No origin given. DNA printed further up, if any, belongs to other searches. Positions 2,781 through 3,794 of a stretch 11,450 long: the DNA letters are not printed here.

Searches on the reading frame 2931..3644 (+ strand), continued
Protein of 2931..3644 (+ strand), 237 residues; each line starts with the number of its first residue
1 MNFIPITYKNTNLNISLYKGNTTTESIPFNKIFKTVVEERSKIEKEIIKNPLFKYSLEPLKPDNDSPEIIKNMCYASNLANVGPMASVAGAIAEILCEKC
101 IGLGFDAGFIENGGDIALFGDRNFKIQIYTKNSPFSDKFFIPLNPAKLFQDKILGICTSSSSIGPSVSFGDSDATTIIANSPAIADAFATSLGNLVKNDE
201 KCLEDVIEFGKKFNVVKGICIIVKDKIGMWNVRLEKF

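Call 45: find_homologous_proteins(query=L100:6116-7618:+, max_evalue=1e-10)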
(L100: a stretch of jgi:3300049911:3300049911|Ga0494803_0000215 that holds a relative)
Query L100:6116-7618:+ (501 aa): 8000 proteins with E <= 1e-10 among 8000 candidates; the best 120 are listed.
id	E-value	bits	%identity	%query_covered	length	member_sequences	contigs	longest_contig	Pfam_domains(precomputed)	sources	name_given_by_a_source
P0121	0.0e+0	1115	100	100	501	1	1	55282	PF01837.23,PF00571.34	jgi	jgi:uncharacterized protein (DUF39 family)/CBS domain-containing protein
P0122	1.3e-265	900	77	100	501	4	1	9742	PF01837.23,PF00571.34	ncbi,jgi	-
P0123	1.4e-263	893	76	99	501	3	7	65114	PF01837.23,PF00571.34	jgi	jgi:L-aspartate semialdehyde sulfurtransferase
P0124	6.5e-261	884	76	100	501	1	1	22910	PF01837.23,PF00571.34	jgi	-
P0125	2.5e-260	882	77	100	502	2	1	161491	PF01837.23,PF00571.34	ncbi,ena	-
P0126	6.3e-260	881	77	100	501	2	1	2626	PF01837.23,PF00571.34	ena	-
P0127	1.6e-259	880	76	100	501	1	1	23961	PF01837.23,PF00571.34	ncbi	-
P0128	7.3e-259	878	76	100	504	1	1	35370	PF01837.23,PF00571.34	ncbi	-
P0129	1.2e-257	874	76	99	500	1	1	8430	PF01837.23,PF00571.34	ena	-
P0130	1.1e-256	870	75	100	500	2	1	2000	PF01837.23,PF00571.34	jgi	jgi:uncharacterized protein (DUF39 family)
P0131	1.2e-255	867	74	100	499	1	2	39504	PF01837.23,PF00571.34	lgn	-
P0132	1.6e-252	857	76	100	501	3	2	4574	PF01837.23,PF00571.34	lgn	-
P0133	9.2e-251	851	75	100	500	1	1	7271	PF01837.23,PF00571.34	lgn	-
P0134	1.3e-250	850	75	100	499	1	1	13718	PF01837.23,PF00571.34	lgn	-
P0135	1.4e-249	847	74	99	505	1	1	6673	PF01837.23,PF00571.34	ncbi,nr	ncbi:MAG: homocysteine biosynthesis protein [Candidatus Altiarchaeota archaeon]|nr:homocysteine bios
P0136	2.3e-249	846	75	99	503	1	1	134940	PF01837.23,PF00571.34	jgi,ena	-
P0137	2.4e-242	823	72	99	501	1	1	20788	PF01837.23,PF00571.34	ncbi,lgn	-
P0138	1.7e-241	820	71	100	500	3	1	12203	PF01837.23,PF00571.34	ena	-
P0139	1.9e-241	820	73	99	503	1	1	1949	PF01837.23,PF00571.34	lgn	-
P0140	5.9e-227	772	68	99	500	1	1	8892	PF01837.23,PF00571.34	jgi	jgi:L-aspartate semialdehyde sulfurtransferase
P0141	2.0e-220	751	64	99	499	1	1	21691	PF01837.23,PF00571.34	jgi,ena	-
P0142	7.8e-220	749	67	99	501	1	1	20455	PF01837.23,PF00571.34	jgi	-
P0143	9.9e-216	735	66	100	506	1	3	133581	PF01837.23,PF00571.34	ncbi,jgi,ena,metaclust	metaclust:\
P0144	1.4e-198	679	62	100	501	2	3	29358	PF01837.23,PF00571.34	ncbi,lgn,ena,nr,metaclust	ncbi:MAG: hypothetical protein A7315_11025 [Candidatus Altiarchaeales archaeon WOR_SM1_79]|nr:MAG: h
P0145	5.5e-191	654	60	99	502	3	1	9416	PF01837.23,PF00571.34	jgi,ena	-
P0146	5.9e-191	654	58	99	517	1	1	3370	PF01837.23,PF00571.34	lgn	-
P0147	1.0e-190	653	59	99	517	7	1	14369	PF01837.23,PF00571.34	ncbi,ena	-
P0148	2.8e-190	651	61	99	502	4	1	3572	PF01837.23,PF00571.34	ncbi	ncbi:MAG: homocysteine biosynthesis protein [Candidatus Jordarchaeaceae archaeon]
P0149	3.0e-190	651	58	99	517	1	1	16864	PF01837.23,PF00571.34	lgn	-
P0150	4.9e-190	651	60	99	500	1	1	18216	PF01837.23,PF00571.34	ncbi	ncbi:MAG: homocysteine biosynthesis protein [Candidatus Freyarchaeota archaeon]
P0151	5.0e-190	651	60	99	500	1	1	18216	PF01837.23,PF00571.34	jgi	-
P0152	5.3e-190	651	60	99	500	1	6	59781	PF01837.23,PF00571.34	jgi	-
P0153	5.6e-190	650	58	99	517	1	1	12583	PF01837.23,PF00571.34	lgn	-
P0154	5.8e-190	650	58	99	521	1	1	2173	PF01837.23,PF00571.34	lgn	-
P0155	6.6e-190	650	60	99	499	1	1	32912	PF01837.23,PF00571.34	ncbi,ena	-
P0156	6.7e-190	650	60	99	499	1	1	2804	PF01837.23,PF00571.34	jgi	-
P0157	7.1e-190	650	60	99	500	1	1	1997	PF01837.23,PF00571.34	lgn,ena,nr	nr:homocysteine biosynthesis protein [Candidatus Sigynarchaeota archaeon]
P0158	7.2e-190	650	60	99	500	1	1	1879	PF01837.23,PF00571.34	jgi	-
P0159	1.0e-189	650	58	99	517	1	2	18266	PF01837.23,PF00571.34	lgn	-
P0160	1.0e-189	650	60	100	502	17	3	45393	PF01837.23,PF00571.34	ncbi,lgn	ncbi:MAG: homocysteine biosynthesis protein [Candidatus Jordarchaeaceae archaeon]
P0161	1.8e-189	649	61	99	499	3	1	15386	PF01837.23,PF00571.34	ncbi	ncbi:MAG: homocysteine biosynthesis protein [Candidatus Freyarchaeota archaeon]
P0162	2.9e-189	648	58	99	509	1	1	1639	PF01837.23,PF00571.34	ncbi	-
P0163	4.2e-189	648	58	99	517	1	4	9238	PF01837.23,PF00571.34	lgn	-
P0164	1.1e-188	646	58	99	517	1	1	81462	PF01837.23,PF00571.34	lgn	-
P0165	5.0e-188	644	58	99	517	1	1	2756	PF01837.23,PF00571.34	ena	-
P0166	6.4e-188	644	58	99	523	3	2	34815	PF01837.23,PF00571.34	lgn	-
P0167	6.5e-188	644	57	99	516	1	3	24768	PF01837.23,PF00571.34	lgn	-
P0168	6.8e-188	644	58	99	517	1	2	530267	PF01837.23,PF00571.34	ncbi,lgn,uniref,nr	ncbi:MAG: homocysteine biosynthesis protein [Methanobacterium sp.]|uniref:homocysteine biosynthesis 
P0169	9.2e-188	643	58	99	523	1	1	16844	PF01837.23,PF00571.34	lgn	-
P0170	1.4e-187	643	60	99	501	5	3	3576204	PF01837.23,PF00571.34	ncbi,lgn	ncbi:MAG: homocysteine biosynthesis protein [Candidatus Freyarchaeum deiterrae]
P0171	1.5e-187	642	58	99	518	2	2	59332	PF01837.23,PF00571.34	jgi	jgi:uncharacterized protein (DUF39 family)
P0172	1.6e-187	642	57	99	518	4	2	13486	PF01837.23,PF00571.34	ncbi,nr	ncbi:MAG: homocysteine biosynthesis protein [Methanobacteriaceae archaeon]|nr:homocysteine biosynthe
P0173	1.7e-187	642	60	99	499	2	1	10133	PF01837.23,PF00571.34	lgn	-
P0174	2.9e-187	641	57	99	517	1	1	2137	PF01837.23,PF00571.34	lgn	-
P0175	3.4e-187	641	60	99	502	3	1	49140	PF01837.23,PF00571.34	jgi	-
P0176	4.3e-187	641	58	99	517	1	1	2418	PF01837.23,PF00571.34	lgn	-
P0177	7.2e-187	640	59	99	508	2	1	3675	PF01837.23,PF00571.34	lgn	-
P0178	1.1e-186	640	57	99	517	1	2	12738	PF01837.23,PF00571.34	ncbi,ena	-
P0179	1.1e-186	640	59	99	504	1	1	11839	PF01837.23,PF00571.34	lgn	-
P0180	1.1e-186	640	57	99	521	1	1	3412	PF01837.23,PF00571.34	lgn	-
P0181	1.1e-186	640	58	99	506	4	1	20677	PF01837.23,PF00571.34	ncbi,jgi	-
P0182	1.4e-186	639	57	99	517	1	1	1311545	PF01837.23,PF00571.34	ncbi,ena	-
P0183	1.4e-186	639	58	99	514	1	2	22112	PF01837.23,PF00571.34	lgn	-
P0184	2.1e-186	639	58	99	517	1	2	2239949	PF01837.23,PF00571.34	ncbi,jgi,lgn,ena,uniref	ncbi:homocysteine biosynthesis protein [Methanobacterium sp. ACI-7]|uniref:homocysteine biosynthesis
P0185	2.5e-186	638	57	99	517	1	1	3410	PF01837.23,PF00571.34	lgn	-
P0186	2.5e-186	638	56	99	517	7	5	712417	PF01837.23,PF00571.34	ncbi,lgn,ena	-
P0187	2.7e-186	638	57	99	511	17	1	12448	PF01837.23,PF00571.34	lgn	-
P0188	2.7e-186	638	57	99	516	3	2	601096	PF01837.23,PF00571.34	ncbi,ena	-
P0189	3.4e-186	638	57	99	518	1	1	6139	PF01837.23,PF00571.34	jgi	jgi:uncharacterized protein (DUF39 family)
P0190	3.9e-186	638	57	99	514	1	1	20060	PF01837.23,PF00571.34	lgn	-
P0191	4.4e-186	638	57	99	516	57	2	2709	PF01837.23,PF00571.34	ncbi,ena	-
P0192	4.7e-186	637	60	99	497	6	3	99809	PF01837.23,PF00571.34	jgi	-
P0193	4.8e-186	637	57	99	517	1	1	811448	PF01837.23,PF00571.34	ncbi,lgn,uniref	ncbi:homocysteine biosynthesis protein [Methanobacterium oryzae]|uniref:homocysteine biosynthesis pr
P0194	6.7e-186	637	57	99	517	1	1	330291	PF01837.23,PF00571.34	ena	-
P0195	7.2e-186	637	58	99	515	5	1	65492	PF01837.23,PF00571.34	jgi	-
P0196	7.6e-186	637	59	99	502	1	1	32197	PF01837.23,PF00571.34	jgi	jgi:uncharacterized protein (DUF39 family)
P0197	9.4e-186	637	57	99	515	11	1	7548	PF01837.23,PF00571.34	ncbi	ncbi:MAG: homocysteine biosynthesis protein [Methanobacterium sp.]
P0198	1.1e-185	636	73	76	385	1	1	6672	PF01837.23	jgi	jgi:uncharacterized protein (DUF39 family)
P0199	1.8e-185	636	59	99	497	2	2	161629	PF01837.23,PF00571.34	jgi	-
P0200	2.5e-185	635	57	99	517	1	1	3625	PF01837.23,PF00571.34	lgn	-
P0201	3.0e-185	635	58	99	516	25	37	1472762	PF01837.23,PF00571.34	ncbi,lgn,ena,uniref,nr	ncbi:hypothetical protein MTTB_05240 [Methanothermobacter tenebrarum]|uniref:CBS domain-containing p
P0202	4.2e-185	634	58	100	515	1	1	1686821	PF01837.23,PF00571.34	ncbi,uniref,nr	ncbi:homocysteine biosynthesis protein [Methanothermobacter sp. DP]|uniref:homocysteine biosynthesis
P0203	4.2e-185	634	58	100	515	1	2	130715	PF01837.23,PF00571.34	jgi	-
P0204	4.4e-185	634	58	100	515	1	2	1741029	PF01837.23,PF00571.34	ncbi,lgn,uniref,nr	ncbi:homocysteine biosynthesis protein [Methanothermobacter sp. KEPCO-1]|uniref:homocysteine biosynt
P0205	4.4e-185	634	59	99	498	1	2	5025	PF01837.23,PF00571.34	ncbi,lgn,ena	-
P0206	5.1e-185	634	59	99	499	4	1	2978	PF01837.23,PF00571.34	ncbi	-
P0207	5.3e-185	634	57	99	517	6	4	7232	PF01837.23,PF00571.34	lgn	-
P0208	5.4e-185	634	58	99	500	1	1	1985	PF01837.23,PF00571.34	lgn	-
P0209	5.6e-185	634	59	99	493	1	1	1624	PF01837.23,PF00571.34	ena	-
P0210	6.2e-185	634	57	99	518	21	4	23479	PF01837.23,PF00571.34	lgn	-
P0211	7.3e-185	634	58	100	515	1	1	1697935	PF01837.23,PF00571.34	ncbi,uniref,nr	ncbi:homocysteine biosynthesis protein [Methanothermobacter sp. THM-2]|uniref:homocysteine biosynthe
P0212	8.5e-185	633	58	100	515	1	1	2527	PF01837.23,PF00571.34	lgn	-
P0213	9.6e-185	633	58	99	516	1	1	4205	PF01837.23,PF00571.34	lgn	-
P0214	9.6e-185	633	57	99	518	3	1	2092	PF01837.23,PF00571.34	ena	-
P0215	1.2e-184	633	58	100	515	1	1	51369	PF01837.23,PF00571.34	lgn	-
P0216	1.3e-184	633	57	99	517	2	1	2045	PF01837.23,PF00571.34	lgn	-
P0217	1.5e-184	633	58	100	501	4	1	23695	PF01837.23,PF00571.34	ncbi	-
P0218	1.6e-184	632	56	99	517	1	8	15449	PF01837.23,PF00571.34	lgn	-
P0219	2.3e-184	632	56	99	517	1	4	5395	PF01837.23,PF00571.34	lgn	-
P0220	2.6e-184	632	59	99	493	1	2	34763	PF01837.23,PF00571.34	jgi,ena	jgi:uncharacterized protein (DUF39 family)/predicted transcriptional regulator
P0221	2.7e-184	632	59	99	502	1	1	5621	PF01837.23,PF00571.34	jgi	-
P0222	3.4e-184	631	58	100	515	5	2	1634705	PF01837.23,PF00571.34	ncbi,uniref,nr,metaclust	ncbi:homocysteine biosynthesis protein [Methanothermobacter marburgensis]|uniref:CBS domain containi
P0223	3.5e-184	631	57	99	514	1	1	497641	PF01837.23,PF00571.34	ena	-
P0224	6.5e-184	630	59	99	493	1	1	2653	PF01837.23,PF00571.34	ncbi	-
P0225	6.7e-184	630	58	100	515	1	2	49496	PF01837.23,PF00571.34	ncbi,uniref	ncbi:homocysteine biosynthesis protein [Methanothermobacter sp.]|uniref:homocysteine biosynthesis pr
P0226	7.4e-184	630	58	99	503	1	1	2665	PF01837.23,PF00571.34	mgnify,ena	mgnify:CR=1 FL=1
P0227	8.1e-184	630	56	99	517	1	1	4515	PF01837.23,PF00571.34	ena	-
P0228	1.0e-183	630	57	99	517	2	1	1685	PF01837.23,PF00571.34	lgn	-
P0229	1.1e-183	630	58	100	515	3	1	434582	PF01837.23,PF00571.34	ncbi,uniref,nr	ncbi:homocysteine biosynthesis protein [Methanothermobacter sp.]|uniref:homocysteine biosynthesis pr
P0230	1.1e-183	630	57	99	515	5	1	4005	PF01837.23,PF00571.34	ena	-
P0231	1.2e-183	630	57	99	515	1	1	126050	PF01837.23,PF00571.34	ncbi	ncbi:MAG: homocysteine biosynthesis protein [Methanomicrobiales archaeon]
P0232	1.4e-183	629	56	99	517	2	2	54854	PF01837.23,PF00571.34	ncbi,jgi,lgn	-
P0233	1.6e-183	629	56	99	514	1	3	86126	PF01837.23,PF00571.34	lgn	-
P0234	1.6e-183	629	58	99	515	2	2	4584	PF01837.23,PF00571.34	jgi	jgi:L-aspartate semialdehyde sulfurtransferase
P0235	1.7e-183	629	56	99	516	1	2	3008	PF01837.23,PF00571.34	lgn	-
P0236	1.8e-183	629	57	99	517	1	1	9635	PF01837.23,PF00571.34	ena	-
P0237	2.2e-183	629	56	100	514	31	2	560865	PF01837.23,PF00571.34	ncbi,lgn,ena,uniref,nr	ncbi:hypothetical protein DNK57_06830 [Methanothermobacter thermautotrophicus]|uniref:CBS domain-con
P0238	3.0e-183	628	58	99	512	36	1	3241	PF01837.23,PF00571.34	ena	-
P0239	3.2e-183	628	57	99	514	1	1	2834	PF01837.23,PF00571.34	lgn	-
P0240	3.6e-183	628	57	99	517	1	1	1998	PF01837.23,PF00571.34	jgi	jgi:uncharacterized protein (DUF39 family)/predicted transcriptional regulator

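Call 54: find_related_loci(query=L001:9953-10780:+, collection=metagenome_contigs, flank=6000)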
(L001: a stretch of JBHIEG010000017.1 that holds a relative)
Query L001:9953-10780:+ (276 aa) in metagenome_contigs; peptide patterns used: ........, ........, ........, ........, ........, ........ (x = any residue, [..] = any of these).
429 stretches matched a pattern; 272 encode a relative of the query (tblastn E <= 1e-3); the best 80 are kept; 80 distinct loci.
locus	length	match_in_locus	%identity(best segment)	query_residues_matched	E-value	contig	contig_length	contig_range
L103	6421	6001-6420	86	5-144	2e-79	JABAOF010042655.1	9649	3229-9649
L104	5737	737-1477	44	34-274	7e-63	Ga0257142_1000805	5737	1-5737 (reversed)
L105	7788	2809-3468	43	11-231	3e-61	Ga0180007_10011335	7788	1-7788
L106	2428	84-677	48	34-231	6e-62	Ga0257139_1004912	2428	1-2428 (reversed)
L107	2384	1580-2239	45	11-231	9e-61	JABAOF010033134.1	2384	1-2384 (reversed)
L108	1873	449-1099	44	14-231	2e-61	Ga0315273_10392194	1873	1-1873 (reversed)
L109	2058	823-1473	47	19-231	5e-61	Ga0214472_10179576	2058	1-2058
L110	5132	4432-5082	46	14-231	4e-59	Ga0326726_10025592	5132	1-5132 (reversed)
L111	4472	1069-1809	46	2-253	5e-59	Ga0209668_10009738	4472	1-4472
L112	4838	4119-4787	45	11-231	5e-59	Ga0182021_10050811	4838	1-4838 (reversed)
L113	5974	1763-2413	50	14-231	2e-58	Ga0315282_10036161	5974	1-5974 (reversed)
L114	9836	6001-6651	46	14-231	1e-58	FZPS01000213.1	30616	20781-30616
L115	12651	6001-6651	46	14-231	1e-58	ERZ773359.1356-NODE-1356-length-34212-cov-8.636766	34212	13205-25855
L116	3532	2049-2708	49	11-231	2e-58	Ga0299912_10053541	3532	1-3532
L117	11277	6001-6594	49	34-231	2e-58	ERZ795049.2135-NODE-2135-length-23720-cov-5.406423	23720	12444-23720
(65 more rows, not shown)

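Call 55: predict_structure(alignment_id=A1)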
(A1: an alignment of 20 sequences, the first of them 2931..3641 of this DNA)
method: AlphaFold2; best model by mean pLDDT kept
length: 237 residues; sequences in the alignment: 20
mean_pLDDT: 89.8   pTM: 0.89
mean pLDDT of the five models: 89.8, 89.5, 89.4, 88.7, 88.3
residues with pLDDT >= 90: 167; 70-90: 54; 50-70: 14; < 50: 2
segments of 3 or more residues with pLDDT < 50: none
pLDDT, mean of each block of 10 residues (from residue 1): 83 92 84 95 96 95 96 97 95 96 94 94 89 83 89 84 55 91 96 82 90 95 91 91
secondary structure, 60 per line:
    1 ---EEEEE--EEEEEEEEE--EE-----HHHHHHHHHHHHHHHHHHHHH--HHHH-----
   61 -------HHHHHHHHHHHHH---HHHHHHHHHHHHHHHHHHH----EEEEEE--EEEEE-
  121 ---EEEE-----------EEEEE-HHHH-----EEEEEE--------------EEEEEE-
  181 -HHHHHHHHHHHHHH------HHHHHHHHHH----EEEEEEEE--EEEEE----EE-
elements in order: E4-8 E11-19 H29-49 H52-55 H68-80 H84-102 E107-112 E115-119 E124-127 E139-143 H145-148 E154-159 E174-179 H182-195 H202-211 E216-223 E226-230
